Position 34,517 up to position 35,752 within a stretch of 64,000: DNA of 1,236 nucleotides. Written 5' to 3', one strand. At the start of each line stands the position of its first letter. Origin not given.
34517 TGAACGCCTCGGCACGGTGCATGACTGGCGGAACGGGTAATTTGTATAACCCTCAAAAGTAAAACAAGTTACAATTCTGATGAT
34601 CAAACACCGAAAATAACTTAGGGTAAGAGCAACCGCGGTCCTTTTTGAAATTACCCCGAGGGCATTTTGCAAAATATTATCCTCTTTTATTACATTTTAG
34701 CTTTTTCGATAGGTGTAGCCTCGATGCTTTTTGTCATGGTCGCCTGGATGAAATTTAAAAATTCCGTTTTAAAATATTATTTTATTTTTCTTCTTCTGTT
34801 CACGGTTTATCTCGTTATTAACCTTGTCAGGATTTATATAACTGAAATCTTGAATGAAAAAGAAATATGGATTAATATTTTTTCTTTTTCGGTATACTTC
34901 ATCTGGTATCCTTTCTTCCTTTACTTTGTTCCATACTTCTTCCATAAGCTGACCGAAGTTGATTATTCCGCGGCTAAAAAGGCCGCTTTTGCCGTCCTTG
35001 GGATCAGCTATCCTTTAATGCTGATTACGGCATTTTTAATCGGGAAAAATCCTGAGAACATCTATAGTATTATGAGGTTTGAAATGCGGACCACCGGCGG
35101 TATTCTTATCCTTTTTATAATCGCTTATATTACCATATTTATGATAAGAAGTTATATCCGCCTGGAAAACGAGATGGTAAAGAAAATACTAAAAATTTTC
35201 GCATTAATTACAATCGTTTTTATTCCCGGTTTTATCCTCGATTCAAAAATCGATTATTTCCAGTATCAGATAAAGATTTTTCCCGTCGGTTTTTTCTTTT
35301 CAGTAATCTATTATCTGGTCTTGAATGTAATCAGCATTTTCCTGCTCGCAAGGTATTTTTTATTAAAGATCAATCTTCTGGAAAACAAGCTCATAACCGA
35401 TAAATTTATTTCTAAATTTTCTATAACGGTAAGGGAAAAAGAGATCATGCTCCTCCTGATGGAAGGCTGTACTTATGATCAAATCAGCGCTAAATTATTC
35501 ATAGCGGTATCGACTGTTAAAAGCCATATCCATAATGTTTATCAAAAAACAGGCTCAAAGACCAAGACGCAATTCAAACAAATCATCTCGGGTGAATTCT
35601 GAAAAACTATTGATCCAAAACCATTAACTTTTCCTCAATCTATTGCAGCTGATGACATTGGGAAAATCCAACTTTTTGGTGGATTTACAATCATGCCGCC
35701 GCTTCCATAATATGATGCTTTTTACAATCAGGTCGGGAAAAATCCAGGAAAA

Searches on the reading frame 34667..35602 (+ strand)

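Call 3: search_protein_families(library=pfam, proteins=[window:34667-35602:+], max_evalue=0.01)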
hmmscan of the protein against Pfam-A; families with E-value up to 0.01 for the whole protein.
window:34667-35602:+ (311 aa): 2 families
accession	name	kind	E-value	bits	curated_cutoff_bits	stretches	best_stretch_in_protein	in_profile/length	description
PF00196.25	GerE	-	1.2e-11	44.5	23.5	1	253-302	3-52/57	Bacterial regulatory proteins, luxR family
PF08281.18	Sigma70_r4_2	-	2.8e-06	27.3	25.7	1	255-290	13-49/54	Sigma-70, region 4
